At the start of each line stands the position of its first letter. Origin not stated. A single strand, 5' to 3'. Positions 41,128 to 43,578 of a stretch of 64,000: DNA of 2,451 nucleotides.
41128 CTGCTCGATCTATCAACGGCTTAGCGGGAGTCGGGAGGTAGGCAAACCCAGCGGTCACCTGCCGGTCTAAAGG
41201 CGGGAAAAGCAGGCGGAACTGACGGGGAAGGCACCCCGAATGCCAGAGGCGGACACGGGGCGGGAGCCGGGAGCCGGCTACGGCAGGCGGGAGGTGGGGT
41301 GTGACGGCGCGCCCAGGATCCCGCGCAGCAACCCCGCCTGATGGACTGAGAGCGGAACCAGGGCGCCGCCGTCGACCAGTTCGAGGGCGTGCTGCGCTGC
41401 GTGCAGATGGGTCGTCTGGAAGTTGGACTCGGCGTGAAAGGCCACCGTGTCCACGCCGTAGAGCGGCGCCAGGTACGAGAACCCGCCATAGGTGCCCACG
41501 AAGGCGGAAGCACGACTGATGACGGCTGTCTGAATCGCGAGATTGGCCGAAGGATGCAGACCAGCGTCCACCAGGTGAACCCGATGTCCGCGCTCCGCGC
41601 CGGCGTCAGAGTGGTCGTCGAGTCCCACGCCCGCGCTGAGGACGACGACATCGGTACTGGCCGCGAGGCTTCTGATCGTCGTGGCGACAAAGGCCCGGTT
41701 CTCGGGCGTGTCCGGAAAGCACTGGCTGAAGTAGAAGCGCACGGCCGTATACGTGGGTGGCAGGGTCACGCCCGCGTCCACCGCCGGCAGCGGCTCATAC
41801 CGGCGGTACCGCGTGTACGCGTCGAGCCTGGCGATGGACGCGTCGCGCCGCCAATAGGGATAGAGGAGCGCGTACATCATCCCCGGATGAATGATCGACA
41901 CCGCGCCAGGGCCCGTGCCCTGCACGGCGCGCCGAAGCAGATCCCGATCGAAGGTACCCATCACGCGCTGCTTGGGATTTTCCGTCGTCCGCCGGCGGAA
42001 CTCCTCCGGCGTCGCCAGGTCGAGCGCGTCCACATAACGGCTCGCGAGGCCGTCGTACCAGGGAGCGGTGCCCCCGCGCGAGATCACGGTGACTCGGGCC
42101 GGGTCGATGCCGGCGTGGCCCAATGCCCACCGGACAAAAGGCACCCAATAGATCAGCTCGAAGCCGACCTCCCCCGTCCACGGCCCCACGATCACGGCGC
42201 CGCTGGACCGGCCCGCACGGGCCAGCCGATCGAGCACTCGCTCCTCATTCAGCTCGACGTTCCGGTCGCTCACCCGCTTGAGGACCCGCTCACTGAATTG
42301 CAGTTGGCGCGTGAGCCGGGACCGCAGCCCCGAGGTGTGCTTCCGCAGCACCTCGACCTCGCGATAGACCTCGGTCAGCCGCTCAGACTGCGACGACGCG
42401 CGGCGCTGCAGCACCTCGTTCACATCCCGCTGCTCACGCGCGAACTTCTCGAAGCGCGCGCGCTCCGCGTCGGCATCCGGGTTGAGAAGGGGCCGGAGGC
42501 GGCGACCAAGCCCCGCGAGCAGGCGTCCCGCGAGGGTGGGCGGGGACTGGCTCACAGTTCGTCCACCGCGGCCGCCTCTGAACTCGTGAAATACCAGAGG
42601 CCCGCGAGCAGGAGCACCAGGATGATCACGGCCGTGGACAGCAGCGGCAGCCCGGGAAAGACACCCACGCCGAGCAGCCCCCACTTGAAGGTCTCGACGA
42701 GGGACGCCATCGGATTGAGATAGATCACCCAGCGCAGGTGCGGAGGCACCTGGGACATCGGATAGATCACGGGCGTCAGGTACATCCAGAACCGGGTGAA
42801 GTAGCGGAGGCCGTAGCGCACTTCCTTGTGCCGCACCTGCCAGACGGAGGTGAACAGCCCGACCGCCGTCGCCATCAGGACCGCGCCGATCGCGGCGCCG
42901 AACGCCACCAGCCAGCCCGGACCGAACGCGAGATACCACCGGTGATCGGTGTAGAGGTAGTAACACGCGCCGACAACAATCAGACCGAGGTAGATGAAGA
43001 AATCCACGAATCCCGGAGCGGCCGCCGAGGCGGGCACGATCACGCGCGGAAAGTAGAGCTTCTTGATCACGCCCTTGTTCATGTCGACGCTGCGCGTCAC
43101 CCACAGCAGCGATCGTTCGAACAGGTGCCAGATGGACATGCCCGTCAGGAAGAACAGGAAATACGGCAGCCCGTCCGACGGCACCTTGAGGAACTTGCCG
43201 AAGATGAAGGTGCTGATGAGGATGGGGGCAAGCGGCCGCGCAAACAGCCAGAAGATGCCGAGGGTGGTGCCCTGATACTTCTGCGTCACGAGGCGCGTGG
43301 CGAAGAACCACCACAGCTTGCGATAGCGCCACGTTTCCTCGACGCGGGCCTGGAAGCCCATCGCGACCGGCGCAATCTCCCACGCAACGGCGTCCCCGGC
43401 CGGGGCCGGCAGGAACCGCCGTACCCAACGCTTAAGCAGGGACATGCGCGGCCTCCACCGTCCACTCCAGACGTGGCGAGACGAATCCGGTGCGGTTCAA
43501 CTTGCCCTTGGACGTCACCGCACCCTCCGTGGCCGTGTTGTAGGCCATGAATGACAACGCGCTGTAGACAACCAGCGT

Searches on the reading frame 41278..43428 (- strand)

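Call 44: search_protein_families(library=pfam, proteins=[window:41278-43428:-], max_evalue=0.0001)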
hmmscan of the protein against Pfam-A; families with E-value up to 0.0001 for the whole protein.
window:41278-43428:- (716 aa): 0 families

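Call 78: search_protein_families(library=pfam, proteins=[window:41278-43428:-], max_evalue=1)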
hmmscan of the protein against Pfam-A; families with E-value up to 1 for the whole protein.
window:41278-43428:- (716 aa): 1 family
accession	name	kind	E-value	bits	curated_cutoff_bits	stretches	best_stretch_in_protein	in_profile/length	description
PF11795.13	DUF3322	-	0.8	10.1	22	1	38-83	127-172/190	Uncharacterized protein conserved in bacteria N-term (DUF3322)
